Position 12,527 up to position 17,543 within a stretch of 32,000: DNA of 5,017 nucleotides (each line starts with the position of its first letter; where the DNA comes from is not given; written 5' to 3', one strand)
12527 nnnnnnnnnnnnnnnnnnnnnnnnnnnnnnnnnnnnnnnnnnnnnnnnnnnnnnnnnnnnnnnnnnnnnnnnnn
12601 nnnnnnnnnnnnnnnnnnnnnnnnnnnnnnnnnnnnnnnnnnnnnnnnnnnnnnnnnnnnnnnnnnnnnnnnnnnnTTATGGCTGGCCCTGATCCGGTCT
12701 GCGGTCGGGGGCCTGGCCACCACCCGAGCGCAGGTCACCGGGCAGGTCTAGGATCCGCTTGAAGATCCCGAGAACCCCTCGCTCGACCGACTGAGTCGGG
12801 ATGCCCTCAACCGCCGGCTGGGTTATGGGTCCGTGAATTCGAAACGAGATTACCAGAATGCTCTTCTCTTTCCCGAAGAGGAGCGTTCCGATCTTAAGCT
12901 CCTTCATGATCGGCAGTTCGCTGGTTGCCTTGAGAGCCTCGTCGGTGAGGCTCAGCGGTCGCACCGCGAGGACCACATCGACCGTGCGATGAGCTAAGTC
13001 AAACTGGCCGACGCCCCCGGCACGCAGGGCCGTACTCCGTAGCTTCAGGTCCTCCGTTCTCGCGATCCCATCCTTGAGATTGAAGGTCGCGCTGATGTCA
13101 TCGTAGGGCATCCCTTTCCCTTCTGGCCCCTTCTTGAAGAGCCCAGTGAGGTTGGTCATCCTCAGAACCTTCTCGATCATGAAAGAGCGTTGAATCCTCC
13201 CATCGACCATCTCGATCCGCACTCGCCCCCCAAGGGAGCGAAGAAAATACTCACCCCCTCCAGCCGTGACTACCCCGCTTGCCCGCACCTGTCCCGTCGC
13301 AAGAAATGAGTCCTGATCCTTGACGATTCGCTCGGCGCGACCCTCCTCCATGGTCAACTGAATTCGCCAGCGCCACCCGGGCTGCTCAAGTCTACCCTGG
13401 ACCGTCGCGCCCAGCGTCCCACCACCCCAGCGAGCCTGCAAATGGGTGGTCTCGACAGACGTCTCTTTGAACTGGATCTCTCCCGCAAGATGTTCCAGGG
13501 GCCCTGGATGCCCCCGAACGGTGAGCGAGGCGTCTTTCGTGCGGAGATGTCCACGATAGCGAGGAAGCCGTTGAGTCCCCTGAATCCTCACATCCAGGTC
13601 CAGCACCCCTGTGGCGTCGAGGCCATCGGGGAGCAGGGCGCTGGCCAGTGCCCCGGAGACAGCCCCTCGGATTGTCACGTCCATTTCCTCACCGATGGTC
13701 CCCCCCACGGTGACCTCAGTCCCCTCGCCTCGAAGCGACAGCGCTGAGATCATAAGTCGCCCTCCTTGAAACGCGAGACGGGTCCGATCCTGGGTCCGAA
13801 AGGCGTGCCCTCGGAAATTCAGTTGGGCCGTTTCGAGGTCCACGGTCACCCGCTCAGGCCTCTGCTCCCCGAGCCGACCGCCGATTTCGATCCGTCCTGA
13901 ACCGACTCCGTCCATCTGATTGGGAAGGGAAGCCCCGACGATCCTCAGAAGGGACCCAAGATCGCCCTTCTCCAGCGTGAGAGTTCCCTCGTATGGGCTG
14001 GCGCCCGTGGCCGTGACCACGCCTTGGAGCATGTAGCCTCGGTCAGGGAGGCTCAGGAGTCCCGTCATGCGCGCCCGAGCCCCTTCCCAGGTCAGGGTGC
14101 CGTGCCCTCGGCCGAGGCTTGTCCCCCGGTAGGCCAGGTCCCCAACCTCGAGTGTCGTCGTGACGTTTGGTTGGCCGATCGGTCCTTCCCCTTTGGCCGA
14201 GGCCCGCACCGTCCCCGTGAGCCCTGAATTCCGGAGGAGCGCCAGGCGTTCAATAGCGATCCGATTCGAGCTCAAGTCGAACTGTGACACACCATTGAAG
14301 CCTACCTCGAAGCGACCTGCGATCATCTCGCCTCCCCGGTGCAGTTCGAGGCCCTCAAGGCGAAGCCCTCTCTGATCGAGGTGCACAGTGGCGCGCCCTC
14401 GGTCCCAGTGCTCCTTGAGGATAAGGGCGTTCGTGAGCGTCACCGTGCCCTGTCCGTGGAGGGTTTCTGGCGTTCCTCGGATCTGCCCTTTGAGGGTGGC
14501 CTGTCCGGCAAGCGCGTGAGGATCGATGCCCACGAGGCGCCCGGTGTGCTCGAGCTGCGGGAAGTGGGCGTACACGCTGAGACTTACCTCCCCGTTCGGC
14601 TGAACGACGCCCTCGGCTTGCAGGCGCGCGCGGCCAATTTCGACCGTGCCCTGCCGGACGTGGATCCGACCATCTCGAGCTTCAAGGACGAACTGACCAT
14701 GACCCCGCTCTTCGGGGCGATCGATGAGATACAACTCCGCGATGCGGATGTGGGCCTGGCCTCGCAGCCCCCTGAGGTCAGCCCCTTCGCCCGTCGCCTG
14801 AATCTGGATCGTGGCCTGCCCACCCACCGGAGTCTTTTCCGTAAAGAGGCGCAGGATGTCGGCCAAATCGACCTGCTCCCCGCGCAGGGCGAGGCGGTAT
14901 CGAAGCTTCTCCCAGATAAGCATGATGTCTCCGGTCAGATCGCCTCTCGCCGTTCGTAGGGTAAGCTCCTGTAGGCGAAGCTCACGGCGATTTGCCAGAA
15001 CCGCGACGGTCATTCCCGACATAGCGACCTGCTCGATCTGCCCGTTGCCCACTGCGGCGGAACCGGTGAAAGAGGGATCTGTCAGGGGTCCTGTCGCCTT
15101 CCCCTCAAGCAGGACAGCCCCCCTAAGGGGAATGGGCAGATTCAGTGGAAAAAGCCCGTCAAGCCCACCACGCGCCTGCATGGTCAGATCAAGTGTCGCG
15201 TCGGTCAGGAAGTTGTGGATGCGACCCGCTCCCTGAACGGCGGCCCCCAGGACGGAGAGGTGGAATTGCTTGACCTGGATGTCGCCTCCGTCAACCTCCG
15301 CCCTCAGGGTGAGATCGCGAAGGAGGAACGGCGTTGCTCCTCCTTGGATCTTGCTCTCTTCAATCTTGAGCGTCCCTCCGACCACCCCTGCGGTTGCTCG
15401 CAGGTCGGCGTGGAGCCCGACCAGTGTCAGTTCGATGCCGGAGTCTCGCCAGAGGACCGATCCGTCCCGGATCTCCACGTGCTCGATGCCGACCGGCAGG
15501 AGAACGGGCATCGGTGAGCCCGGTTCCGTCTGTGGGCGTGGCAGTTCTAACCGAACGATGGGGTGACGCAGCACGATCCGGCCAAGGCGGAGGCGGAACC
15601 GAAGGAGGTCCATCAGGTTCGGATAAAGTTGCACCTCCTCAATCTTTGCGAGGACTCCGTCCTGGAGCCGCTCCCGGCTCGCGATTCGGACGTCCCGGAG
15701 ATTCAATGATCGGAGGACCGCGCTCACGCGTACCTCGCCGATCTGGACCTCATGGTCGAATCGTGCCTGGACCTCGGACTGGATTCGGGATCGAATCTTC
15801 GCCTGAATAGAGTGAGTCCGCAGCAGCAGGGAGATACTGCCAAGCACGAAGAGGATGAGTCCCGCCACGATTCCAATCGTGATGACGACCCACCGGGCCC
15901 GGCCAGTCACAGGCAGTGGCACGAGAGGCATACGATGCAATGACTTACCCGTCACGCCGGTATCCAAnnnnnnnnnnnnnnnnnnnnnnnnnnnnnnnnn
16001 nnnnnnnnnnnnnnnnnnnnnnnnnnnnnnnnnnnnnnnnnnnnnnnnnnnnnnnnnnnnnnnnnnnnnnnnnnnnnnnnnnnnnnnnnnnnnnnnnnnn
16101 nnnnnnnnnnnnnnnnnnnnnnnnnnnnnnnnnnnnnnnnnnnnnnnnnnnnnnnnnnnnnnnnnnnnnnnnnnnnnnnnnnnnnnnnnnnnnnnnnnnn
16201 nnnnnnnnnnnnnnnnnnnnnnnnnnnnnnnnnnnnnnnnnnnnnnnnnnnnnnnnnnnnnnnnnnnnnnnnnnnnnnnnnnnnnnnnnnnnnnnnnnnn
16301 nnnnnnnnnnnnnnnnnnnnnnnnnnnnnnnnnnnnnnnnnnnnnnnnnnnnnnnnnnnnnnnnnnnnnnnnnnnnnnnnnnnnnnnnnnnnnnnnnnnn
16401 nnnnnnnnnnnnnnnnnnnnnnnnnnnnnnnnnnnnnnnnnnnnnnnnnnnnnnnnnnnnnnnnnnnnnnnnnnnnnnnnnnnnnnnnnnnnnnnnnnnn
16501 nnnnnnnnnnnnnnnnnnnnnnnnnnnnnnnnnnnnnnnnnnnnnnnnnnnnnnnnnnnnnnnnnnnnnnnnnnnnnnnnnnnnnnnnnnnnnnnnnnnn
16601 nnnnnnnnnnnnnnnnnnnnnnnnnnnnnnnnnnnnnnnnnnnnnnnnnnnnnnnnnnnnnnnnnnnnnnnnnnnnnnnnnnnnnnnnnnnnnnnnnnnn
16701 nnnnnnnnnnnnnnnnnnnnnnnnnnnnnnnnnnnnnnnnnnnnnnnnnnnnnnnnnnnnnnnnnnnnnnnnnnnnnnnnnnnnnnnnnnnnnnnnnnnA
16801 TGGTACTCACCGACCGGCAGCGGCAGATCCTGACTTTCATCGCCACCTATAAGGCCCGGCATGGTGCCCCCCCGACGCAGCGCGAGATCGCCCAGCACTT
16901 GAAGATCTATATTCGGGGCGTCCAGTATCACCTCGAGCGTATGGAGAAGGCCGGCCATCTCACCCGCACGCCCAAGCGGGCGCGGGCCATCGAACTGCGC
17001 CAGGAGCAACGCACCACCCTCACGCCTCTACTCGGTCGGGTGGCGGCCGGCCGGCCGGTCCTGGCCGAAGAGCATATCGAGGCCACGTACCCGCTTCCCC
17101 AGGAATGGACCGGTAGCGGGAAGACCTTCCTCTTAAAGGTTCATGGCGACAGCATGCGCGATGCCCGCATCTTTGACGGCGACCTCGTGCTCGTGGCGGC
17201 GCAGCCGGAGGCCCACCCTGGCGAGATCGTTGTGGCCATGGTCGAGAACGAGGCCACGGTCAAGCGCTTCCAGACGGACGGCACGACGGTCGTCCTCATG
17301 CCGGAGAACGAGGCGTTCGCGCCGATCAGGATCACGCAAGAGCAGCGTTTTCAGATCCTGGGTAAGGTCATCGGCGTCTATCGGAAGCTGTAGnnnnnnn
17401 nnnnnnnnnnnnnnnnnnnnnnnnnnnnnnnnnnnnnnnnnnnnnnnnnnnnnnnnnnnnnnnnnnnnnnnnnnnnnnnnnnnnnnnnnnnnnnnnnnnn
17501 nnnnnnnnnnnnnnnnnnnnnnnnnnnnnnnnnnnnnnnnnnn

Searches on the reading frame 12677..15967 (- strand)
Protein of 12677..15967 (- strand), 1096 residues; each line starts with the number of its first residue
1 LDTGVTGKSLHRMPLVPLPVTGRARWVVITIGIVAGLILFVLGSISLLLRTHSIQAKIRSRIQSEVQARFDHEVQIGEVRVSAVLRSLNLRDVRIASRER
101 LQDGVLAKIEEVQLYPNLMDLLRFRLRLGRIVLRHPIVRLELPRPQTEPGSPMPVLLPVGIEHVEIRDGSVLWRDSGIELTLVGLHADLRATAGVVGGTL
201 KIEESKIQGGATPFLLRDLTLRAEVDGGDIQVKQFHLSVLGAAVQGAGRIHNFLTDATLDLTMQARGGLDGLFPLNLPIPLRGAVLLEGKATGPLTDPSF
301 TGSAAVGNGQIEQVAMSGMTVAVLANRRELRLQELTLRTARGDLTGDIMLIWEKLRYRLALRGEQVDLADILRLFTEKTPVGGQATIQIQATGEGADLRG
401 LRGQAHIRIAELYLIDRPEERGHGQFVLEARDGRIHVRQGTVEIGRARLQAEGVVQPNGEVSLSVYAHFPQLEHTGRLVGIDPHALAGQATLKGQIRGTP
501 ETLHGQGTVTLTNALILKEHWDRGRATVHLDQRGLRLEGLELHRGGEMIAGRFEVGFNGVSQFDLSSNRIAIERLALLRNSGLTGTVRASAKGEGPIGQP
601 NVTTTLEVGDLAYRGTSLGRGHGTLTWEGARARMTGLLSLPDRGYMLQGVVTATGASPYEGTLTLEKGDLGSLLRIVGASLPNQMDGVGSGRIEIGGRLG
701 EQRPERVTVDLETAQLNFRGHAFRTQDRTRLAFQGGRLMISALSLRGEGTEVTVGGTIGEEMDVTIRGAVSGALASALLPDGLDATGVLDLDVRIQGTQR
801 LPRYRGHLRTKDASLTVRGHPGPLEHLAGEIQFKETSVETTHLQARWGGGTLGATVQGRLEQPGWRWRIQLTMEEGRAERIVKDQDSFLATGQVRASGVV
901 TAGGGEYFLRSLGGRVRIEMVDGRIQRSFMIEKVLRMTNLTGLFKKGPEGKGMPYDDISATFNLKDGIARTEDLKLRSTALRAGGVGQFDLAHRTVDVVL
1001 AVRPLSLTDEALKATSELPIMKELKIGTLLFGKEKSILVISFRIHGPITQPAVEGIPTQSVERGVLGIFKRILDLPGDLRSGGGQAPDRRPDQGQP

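Call 9: search_protein_families(library=pfam, proteins=[window:12677-15967:-], max_evalue=0.001)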
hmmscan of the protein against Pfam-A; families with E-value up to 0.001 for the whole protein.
window:12677-15967:- (1096 aa): 3 families
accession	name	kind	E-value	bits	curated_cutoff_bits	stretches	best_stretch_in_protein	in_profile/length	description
PF13116.12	YhdP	-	2.1e-26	92.7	46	3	909-1053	1069-1224/1224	YhdP protein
PF05170.20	AsmA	-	2e-07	30.7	29.8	0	29-143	7-120/607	AsmA family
PF05359.17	DUF748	-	1.3e-06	27.3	50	1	25-143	16-122/1037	Domain of Unknown Function (DUF748)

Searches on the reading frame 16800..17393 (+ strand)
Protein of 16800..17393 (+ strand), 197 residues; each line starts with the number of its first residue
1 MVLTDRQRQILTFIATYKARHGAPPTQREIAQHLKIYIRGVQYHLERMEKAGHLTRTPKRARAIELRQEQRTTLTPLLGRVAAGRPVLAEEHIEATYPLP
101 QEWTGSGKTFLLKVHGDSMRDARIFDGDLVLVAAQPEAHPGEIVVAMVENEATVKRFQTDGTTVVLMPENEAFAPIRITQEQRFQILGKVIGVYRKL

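Call 9: search_protein_families(library=pfam, proteins=[window:16800-17393:+], max_evalue=0.001)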
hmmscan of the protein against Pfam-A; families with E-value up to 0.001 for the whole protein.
window:16800-17393:+ (197 aa): 5 families
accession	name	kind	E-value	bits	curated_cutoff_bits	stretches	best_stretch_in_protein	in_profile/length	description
PF00717.28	Peptidase_S24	-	1.3e-35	122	23.3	1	76-191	1-116/116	Peptidase S24-like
PF01726.22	LexA_DNA_bind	-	1.3e-14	54.1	23.7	1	3-63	4-65/65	LexA DNA binding domain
PF04703.18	FaeA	-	1.4e-05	25.7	20.7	1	8-60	3-51/62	FaeA-like protein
PF12802.13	MarR_2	-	0.0001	22.9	27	1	3-58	3-54/61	MarR family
PF13412.12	HTH_24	-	0.00024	21.1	21.9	1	26-52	19-45/48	Winged helix-turn-helix DNA-binding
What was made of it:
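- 16800..17393 (+): lexA (SOS repressor, 197 aa). Pfam LexA_DNA_bind 1.3e-14 plus Peptidase_S24 1.3e-35 (call 9).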
